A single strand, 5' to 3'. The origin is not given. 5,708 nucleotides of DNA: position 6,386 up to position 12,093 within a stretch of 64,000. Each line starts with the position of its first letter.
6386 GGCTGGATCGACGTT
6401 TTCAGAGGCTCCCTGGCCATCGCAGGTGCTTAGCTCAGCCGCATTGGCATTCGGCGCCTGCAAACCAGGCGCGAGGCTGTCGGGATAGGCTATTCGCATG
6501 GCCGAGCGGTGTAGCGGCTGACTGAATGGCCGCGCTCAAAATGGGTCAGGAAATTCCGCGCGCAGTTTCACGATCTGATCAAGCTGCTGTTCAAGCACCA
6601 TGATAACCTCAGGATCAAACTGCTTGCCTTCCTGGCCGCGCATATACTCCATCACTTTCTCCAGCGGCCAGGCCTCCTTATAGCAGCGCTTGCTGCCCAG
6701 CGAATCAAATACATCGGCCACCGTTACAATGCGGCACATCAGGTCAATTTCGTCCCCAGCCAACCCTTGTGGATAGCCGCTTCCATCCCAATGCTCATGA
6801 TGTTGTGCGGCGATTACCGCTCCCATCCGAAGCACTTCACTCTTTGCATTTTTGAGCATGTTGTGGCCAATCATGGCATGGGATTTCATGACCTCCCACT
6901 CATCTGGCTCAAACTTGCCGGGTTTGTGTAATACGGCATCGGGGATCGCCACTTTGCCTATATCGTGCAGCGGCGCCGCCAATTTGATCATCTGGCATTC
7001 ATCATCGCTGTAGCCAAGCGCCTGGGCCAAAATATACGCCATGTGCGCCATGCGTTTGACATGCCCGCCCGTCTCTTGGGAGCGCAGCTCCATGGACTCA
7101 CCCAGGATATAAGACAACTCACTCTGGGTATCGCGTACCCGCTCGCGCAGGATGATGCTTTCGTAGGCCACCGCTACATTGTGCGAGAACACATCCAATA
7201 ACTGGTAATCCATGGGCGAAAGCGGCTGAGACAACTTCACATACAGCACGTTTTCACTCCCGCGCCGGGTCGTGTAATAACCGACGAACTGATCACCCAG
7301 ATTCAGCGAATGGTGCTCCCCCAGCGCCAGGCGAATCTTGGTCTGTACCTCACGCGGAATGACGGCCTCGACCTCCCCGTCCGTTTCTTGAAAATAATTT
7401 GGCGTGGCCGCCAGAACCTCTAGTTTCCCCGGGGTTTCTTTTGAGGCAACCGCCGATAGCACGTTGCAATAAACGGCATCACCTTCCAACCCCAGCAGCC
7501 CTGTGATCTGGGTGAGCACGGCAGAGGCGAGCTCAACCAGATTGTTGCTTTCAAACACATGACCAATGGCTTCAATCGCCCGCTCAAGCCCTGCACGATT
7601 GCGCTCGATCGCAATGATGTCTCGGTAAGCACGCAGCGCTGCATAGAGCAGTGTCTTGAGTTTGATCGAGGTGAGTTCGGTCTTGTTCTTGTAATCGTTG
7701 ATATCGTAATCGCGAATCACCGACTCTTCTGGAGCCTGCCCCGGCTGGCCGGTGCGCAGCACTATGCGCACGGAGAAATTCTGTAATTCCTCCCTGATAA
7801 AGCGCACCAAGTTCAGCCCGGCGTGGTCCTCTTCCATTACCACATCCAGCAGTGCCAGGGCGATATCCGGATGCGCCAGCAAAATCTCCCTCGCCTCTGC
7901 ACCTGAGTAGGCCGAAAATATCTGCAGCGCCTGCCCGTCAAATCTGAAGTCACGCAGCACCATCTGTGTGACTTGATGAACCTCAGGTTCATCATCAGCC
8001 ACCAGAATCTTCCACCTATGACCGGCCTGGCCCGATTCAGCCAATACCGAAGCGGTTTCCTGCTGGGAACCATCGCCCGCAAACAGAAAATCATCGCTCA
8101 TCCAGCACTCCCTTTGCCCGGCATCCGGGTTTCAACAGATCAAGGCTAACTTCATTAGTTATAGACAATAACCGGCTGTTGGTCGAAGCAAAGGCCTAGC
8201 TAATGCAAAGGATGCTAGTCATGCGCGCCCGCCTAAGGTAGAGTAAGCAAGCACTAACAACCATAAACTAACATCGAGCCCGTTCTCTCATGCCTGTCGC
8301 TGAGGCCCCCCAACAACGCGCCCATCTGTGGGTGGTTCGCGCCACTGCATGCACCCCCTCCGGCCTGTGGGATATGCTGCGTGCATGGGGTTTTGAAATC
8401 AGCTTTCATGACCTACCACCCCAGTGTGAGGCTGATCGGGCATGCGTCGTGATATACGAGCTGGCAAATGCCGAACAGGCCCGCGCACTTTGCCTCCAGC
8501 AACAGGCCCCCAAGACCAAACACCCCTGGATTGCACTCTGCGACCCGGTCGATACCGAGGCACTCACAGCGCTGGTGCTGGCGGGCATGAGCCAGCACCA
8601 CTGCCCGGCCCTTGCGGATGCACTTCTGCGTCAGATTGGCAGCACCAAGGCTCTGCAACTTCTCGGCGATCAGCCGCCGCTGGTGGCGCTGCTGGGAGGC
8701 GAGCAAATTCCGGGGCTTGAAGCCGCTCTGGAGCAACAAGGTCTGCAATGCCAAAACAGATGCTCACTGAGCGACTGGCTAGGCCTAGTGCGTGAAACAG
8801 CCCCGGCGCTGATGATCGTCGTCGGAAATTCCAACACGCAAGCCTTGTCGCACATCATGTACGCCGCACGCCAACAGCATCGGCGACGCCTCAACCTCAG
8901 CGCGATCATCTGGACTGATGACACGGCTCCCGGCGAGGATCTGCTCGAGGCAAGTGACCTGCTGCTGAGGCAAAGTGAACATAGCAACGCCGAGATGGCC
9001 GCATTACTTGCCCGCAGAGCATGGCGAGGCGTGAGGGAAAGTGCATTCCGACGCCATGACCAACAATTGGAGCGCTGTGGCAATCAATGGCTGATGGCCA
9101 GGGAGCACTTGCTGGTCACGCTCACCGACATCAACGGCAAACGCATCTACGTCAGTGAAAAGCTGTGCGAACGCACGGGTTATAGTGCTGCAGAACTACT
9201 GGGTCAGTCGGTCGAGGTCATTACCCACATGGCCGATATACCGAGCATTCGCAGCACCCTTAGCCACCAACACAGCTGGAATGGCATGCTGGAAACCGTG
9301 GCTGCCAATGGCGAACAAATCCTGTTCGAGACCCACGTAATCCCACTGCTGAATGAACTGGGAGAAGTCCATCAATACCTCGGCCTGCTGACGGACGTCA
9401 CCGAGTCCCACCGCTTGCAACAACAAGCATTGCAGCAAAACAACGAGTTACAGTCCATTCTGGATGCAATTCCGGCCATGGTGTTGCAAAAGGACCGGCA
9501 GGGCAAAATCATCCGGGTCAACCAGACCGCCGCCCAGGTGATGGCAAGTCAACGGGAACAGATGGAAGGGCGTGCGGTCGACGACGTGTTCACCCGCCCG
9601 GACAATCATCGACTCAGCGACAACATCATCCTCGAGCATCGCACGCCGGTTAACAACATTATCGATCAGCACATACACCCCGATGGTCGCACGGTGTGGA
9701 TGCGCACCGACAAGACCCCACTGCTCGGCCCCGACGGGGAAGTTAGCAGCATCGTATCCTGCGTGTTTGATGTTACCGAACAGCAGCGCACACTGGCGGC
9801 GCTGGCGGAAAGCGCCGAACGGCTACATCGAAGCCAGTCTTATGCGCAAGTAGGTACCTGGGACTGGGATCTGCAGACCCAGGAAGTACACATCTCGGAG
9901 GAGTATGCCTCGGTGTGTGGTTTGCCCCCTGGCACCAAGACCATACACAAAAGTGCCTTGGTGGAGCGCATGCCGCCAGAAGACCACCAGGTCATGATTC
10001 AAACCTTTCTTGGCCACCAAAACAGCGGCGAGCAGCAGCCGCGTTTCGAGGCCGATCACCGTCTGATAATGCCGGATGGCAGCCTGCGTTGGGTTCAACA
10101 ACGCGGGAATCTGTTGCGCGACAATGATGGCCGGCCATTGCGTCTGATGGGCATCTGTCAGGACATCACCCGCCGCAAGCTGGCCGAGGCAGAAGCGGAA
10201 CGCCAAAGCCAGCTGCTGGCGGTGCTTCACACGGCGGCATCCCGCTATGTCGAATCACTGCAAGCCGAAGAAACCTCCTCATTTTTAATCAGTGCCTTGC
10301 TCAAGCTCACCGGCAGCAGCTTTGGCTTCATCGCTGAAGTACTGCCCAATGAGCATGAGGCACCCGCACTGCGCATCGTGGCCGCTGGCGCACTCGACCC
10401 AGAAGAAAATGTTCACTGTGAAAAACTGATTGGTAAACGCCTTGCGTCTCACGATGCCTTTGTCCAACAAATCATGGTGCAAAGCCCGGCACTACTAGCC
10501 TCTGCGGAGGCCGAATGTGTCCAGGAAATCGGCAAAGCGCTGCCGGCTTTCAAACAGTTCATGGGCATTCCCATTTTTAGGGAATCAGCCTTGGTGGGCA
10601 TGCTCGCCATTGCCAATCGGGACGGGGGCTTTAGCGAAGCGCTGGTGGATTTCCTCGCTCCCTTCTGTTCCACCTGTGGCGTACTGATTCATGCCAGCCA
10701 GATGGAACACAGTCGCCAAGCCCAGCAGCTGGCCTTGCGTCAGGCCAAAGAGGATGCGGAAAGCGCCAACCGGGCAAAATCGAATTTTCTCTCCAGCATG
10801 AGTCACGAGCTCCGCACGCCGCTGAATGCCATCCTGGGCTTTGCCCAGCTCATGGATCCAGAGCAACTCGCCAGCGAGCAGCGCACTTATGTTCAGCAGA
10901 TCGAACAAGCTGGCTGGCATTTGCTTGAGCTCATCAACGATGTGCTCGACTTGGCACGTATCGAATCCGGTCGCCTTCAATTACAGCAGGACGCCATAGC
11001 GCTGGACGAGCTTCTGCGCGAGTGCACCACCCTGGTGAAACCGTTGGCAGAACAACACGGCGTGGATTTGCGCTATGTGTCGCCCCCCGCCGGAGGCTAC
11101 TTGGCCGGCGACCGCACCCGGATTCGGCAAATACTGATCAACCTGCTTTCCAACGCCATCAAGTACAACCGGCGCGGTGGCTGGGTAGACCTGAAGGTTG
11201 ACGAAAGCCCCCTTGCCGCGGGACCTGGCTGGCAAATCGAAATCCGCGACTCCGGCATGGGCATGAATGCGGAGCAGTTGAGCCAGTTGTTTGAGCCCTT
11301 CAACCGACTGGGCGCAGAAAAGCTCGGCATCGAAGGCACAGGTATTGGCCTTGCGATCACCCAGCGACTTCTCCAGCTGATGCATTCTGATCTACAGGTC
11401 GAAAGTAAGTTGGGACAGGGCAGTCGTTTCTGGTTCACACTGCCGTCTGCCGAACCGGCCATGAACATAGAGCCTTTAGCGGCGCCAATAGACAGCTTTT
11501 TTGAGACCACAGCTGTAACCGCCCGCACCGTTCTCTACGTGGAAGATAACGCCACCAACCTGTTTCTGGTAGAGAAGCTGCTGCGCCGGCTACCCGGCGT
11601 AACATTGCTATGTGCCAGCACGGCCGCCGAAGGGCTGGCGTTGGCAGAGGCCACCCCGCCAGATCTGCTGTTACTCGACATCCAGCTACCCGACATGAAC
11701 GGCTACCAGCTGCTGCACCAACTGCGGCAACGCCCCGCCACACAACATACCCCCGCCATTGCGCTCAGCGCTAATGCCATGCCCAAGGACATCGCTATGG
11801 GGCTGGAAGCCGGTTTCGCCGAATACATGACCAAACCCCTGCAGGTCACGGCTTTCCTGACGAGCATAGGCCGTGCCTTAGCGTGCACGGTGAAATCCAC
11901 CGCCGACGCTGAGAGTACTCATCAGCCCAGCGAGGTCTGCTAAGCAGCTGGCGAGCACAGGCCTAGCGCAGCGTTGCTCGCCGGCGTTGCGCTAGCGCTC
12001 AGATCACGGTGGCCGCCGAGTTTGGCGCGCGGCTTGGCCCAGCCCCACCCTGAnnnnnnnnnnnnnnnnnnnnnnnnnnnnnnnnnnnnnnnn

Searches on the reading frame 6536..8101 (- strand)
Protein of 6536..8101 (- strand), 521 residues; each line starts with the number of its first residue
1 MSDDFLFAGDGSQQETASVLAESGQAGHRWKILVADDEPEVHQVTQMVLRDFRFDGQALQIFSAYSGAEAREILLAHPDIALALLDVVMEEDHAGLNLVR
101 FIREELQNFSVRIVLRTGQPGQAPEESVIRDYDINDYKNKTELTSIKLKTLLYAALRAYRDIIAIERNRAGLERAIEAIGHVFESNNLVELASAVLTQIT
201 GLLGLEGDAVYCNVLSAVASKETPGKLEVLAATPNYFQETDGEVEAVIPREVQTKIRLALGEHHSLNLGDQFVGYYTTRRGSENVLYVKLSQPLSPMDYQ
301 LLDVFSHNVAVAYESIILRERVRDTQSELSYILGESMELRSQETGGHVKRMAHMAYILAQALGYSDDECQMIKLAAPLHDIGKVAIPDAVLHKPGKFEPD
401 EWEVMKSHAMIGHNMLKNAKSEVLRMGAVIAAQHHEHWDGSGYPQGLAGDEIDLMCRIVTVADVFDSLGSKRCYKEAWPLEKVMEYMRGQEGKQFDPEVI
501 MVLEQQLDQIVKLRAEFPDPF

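Call 18: search_protein_families(library=ncbifam, proteins=[window:6536-8101:-], max_evalue=0.00001)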
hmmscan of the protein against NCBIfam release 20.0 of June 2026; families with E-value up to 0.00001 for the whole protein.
window:6536-8101:- (521 aa): 2 families
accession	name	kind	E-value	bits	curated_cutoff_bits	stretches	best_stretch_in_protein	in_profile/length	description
NF053512.1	nitric_RR_NosR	exception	5.8e-37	127.7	400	1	332-512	180-359/422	response regulator c-di-GMP phosphodiesterase, NosR family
NF010076.0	PRK13557.1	subfamily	2.3e-07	29.6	631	1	15-125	401-504/540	histidine kinase famiy protein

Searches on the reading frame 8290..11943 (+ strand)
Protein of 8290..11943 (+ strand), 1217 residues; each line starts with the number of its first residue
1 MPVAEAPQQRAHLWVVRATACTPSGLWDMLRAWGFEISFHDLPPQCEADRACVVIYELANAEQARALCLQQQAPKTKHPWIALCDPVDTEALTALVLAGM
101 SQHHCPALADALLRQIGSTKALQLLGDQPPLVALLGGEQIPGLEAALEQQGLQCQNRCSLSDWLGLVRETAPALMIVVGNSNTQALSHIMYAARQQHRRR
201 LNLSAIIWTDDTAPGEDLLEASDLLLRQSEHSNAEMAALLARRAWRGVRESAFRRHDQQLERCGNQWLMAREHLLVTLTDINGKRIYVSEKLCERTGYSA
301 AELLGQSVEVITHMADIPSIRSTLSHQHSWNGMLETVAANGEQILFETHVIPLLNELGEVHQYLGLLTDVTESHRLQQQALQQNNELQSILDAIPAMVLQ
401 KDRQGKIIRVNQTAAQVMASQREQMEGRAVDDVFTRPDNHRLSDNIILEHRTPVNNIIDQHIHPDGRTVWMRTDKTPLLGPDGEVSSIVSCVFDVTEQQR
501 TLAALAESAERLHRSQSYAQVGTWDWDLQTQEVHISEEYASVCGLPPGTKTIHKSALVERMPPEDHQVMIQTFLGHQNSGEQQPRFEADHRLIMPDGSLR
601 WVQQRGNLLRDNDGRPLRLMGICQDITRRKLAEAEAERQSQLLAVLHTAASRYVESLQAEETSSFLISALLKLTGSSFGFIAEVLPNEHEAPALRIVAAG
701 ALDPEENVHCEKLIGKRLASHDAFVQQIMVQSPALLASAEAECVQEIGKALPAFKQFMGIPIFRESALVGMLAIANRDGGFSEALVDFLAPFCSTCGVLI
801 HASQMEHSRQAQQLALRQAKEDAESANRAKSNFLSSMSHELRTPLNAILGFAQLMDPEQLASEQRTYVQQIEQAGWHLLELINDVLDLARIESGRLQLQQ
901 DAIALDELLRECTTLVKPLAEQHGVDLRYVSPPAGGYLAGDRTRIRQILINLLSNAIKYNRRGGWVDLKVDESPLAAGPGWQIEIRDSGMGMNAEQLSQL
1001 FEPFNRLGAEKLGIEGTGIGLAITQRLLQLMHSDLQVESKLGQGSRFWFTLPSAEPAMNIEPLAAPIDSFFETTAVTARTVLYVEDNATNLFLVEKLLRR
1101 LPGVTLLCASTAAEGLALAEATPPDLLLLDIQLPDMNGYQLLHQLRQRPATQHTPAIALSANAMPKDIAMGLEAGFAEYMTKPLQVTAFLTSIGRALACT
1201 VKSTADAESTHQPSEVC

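Call 18: search_protein_families(library=ncbifam, proteins=[window:8290-11943:+], max_evalue=0.00001)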
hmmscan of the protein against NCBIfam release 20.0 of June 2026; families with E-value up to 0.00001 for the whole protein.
window:8290-11943:+ (1217 aa): 131 families (the best 25 are shown)
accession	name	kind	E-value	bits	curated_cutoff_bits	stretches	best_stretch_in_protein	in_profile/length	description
TIGR02956.1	TMAO_torS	equivalog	2.2e-99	333.9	676.5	1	811-1203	445-826/967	TMAO reductase system sensor histidine kinase/response regulator TorS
NF008302.0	PRK11091.1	equivalog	2.4e-85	287.3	838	2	817-1207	270-653/779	aerobic respiration two-component sensor histidine kinase ArcB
NF008318.0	PRK11107.1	equivalog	7.7e-81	272.4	890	2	811-1054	274-519/920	two-component sensor histidine kinase BarA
NF038297.2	hybrid_HK_HrmK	equivalog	4.4e-75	253.5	725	1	795-1188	200-599/607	hybrid histidine kinase/response regulator HrmK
NF011874.0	PRK15347.1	equivalog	8.7e-73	245.8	852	2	804-1058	372-619/921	two component system sensor kinase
NF041947.1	LuxQ_Vibrio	equivalog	1.8e-69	234.6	1200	1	817-1189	459-831/843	quorum-sensing autoinducer 2 sensor kinase/phosphatase LuxQ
NF046044.1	PnpS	equivalog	1.4e-61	208.7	400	1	821-1052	161-390/390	two-component system histidine kinase PnpS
NF008543.0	PRK11466.1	equivalog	6.1e-58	196.4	982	1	813-1196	427-797/914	TMAO reductase system sensor histidine kinase/response regulator TorS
NF008099.0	PRK10841.1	equivalog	9.6e-58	195.7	920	2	815-1052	455-689/949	two-component system sensor histidine kinase RcsC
TIGR02966.1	phoR_proteo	equivalog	9.9e-51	172.7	334.2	1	808-1050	92-332/333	phosphate regulon sensor histidine kinase PhoR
NF041832.1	near_NosP_CTERM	subfamily_domain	2.6e-50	171.6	400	1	824-1185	1-358/370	NahK/ErcS family hybrid sensor histidine kinase/response regulator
NF045901.1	HisKinLetSLeg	equivalog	5.1e-49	167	1650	2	814-1049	277-514/906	two-component system sensor histidine kinase LetS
NF047874.1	MASE3_PAS_HK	subfamily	5.8e-49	167.4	560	1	798-1054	368-626/655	MASE3 domain-containing sensor histidine kinase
NF041880.1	EPS_EpsF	equivalog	7.1e-49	166.6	900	2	817-1052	261-492/492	response regulator EpsF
NF050805.1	CellDivHKDivJCaul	equivalog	1.3e-47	162.2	1000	1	810-1052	278-519/531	cell cycle sensor histidine kinase DivJ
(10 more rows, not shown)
